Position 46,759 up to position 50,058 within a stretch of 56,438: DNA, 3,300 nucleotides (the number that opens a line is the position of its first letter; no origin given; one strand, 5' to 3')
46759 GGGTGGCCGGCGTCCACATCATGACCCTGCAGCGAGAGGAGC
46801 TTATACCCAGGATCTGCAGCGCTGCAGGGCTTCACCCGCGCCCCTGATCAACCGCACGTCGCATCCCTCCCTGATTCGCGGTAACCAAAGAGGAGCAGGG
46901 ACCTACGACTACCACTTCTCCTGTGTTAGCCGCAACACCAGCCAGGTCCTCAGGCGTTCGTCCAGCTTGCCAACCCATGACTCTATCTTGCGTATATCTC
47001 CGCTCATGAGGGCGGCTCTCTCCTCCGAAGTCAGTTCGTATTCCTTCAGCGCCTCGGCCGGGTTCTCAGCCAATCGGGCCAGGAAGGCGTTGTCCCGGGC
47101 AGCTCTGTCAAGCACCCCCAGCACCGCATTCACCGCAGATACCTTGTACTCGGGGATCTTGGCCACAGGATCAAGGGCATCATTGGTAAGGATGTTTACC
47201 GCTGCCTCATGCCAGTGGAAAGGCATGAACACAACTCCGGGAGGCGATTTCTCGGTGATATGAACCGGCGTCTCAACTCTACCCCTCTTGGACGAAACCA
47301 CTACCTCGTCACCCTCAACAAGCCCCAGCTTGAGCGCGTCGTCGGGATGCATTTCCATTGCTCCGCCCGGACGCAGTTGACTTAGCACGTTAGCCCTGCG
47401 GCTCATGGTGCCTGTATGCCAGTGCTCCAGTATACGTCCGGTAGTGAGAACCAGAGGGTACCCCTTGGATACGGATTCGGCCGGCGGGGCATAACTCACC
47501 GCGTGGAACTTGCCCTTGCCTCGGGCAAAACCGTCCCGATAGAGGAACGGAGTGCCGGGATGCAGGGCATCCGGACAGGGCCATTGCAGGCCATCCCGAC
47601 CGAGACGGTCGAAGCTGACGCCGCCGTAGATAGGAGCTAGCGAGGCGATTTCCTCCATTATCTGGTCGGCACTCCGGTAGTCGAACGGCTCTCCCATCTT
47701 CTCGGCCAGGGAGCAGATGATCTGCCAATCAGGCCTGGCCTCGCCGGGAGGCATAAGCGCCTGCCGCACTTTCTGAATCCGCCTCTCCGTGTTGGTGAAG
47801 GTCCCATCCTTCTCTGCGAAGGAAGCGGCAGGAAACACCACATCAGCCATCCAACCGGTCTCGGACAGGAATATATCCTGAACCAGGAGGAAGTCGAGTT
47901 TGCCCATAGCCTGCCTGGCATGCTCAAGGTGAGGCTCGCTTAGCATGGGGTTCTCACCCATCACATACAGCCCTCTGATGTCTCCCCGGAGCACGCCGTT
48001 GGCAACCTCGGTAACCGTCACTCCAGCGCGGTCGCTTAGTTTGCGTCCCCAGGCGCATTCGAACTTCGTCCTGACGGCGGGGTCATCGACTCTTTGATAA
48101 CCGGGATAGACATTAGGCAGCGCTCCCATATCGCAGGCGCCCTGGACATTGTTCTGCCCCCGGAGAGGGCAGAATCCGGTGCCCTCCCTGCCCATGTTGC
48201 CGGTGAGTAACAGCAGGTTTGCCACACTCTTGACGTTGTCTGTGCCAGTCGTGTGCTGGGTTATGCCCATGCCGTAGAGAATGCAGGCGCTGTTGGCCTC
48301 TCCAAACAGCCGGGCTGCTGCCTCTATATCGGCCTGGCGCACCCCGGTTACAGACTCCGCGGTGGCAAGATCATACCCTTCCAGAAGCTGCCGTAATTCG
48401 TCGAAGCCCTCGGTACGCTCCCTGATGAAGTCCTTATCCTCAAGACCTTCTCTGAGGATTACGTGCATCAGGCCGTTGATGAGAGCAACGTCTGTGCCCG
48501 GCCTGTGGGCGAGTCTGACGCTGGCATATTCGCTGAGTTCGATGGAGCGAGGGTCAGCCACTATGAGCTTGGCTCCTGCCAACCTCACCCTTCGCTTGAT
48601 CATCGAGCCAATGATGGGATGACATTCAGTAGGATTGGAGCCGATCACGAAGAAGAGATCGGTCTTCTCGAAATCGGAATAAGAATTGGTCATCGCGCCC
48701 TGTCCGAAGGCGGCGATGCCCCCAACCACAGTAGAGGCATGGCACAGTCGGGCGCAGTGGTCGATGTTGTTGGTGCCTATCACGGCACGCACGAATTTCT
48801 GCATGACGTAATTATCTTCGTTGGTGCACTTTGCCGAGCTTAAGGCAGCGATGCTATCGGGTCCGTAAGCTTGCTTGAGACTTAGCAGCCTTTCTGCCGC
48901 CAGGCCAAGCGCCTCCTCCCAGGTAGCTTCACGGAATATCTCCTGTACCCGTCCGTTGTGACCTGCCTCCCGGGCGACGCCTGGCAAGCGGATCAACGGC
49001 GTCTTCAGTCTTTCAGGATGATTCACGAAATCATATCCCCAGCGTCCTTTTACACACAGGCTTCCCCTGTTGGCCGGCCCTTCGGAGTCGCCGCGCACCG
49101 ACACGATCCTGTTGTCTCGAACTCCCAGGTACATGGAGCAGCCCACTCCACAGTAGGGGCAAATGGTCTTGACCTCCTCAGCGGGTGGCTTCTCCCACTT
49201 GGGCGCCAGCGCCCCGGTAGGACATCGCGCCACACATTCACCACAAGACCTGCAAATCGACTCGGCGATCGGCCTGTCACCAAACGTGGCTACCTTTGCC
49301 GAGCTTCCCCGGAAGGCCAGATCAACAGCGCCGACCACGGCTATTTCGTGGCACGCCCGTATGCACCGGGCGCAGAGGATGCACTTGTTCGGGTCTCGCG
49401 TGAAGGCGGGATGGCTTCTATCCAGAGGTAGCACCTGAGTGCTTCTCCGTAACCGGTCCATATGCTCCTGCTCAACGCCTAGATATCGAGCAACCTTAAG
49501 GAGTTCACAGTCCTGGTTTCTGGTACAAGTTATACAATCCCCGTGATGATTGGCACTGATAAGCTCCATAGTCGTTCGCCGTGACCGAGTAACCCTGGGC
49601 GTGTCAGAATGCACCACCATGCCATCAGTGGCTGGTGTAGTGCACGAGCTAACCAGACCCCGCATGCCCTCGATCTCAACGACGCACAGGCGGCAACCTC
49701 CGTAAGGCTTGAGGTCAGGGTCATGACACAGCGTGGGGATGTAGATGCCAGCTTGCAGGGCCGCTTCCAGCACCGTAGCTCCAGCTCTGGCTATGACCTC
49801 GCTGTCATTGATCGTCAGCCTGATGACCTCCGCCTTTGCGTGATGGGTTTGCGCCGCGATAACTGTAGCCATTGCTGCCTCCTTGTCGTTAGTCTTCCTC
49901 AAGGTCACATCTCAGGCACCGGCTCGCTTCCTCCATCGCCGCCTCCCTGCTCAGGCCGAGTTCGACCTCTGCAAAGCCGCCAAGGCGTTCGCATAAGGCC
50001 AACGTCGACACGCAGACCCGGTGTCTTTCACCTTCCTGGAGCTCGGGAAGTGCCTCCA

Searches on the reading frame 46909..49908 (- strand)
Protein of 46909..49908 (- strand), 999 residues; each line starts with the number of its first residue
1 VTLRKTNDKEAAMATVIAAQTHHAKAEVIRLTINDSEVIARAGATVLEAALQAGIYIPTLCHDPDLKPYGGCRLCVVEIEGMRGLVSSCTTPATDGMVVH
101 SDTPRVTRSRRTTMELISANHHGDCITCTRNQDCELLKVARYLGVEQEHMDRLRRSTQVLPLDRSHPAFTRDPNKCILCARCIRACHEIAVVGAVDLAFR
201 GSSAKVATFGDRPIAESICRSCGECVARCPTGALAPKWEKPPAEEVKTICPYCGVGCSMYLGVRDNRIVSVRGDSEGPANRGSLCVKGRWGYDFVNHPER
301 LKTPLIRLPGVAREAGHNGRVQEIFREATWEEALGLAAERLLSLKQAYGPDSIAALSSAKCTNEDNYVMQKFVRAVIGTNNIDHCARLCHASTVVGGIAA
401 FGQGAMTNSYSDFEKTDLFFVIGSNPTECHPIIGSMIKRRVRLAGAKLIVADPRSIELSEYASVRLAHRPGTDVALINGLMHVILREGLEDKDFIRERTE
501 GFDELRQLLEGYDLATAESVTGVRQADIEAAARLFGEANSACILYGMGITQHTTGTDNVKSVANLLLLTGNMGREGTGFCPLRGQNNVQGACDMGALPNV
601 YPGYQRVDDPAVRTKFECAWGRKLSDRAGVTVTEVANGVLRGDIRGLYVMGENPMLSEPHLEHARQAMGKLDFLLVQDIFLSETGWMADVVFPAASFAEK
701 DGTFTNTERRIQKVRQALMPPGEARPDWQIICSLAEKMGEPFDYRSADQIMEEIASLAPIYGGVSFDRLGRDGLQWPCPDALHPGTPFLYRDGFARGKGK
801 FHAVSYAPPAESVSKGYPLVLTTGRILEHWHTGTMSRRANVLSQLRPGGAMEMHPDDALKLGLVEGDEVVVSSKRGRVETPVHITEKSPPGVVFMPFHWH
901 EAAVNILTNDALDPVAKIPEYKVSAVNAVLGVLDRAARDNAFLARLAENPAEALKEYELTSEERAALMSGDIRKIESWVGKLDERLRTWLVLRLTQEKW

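Call 17: search_protein_families(library=pfam, proteins=[window:46909-49908:-], max_evalue=0.00001)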
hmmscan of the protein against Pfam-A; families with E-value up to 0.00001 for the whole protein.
window:46909-49908:- (999 aa): 8 families
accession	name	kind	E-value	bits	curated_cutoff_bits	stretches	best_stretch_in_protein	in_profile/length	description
PF00384.28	Molybdopterin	-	1.9e-83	280.9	24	1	300-737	1-353/353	Molybdopterin oxidoreductase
PF01568.27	Molydop_binding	-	6.8e-35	119.9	26.8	1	819-923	1-108/110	Molydopterin dinucleotide binding domain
PF04879.21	Molybdop_Fe4S4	-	3.6e-21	75.3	22.7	1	245-297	3-55/55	Molybdopterin oxidoreductase Fe4S4 domain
PF13510.11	Fer2_4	-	3.4e-20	72.3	22.8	1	27-103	2-81/82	2Fe-2S iron-sulfur cluster binding domain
PF10588.14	NADH-G_4Fe-4S_3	-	9.5e-12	44.7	27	1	110-148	1-39/40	NADH-ubiquinone oxidoreductase-G iron-sulfur binding region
PF22117.2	Fer4_Nqo3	-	1.5e-07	31.9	27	1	171-234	6-66/67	NADH-quinone oxidoreductase subunit 3, ferredoxin-like domain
PF12838.12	Fer4_7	-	5.6e-07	30.4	27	1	175-233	1-52/52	4Fe-4S dicluster domain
PF00111.32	Fer2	-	6.4e-06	26.5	21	1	32-80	2-48/77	2Fe-2S iron-sulfur cluster binding domain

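Call 56: search_protein_families(library=ncbifam, proteins=[window:46909-49908:-], max_evalue=1e-10)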
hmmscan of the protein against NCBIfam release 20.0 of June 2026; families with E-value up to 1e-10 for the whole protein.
window:46909-49908:- (999 aa): 33 families (the best 25 are shown)
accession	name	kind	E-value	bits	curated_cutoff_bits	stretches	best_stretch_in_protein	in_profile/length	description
TIGR01591.1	Fdh-alpha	equivalog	3.1e-251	835.2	666.25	1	248-927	1-671/672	formate dehydrogenase subunit alpha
NF047855.1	AssmNtatRedNasC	equivalog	1.9e-160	535.5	1100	1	245-927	20-705/708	assimilatory nitrate reductase catalytic subunit NasC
NF010055.0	PRK13532.1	equivalog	2.8e-106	356.7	904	3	247-499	44-291/830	nitrate reductase catalytic subunit NapA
NF041323.1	Nitr_red_NasA_Halo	equivalog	8.1e-105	351.8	1000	1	253-927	3-671/673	assimilatory nitrate reductase NasA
TIGR01706.1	NAPA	equivalog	1.5e-101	341.1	930.55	3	246-499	43-291/830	periplasmic nitrate reductase subunit alpha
NF005895.0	PRK07860.1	equivalog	1.2e-95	321.2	802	1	17-760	6-680/811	NADH-quinone oxidoreductase subunit G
TIGR01973.1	NuoG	equivalog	6.7e-91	305.9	470.05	1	31-733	1-605/606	NADH-quinone oxidoreductase subunit NuoG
TIGR01553.1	formate-DH-alph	equivalog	7.2e-90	302.1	814.2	3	231-501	30-306/1009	formate dehydrogenase-N subunit alpha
NF041513.1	formate_DH_Act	exception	2.8e-89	300.2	1400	4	225-499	23-295/1067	formate dehydrogenase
TIGR01701.1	Fdhalpha-like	subfamily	2.3e-85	287.3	582.15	1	322-926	110-739/744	FdhF/YdeP family oxidoreductase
NF040763.1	FeFe_hydrog_A6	exception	2.2e-65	221.2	765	1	29-237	1-208/571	NADH-dependent [FeFe] hydrogenase, group A6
NF012032.0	PRK15488.1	equivalog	9.7e-65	218.9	694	1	220-740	14-529/759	thiosulfate reductase PhsA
NF005745.0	PRK07569.1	equivalog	5.8e-59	199.3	333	1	27-237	2-210/238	bidirectional hydrogenase complex protein HoxU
TIGR02166.1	dmsA_ynfE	subfamily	2.8e-51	174.5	777.7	2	234-504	32-304/794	DMSO/selenate family reductase complex A subunit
NF006305.0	PRK08493.1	equivalog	5.1e-45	153.9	591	1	29-300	2-295/819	NADH-quinone oxidoreductase subunit G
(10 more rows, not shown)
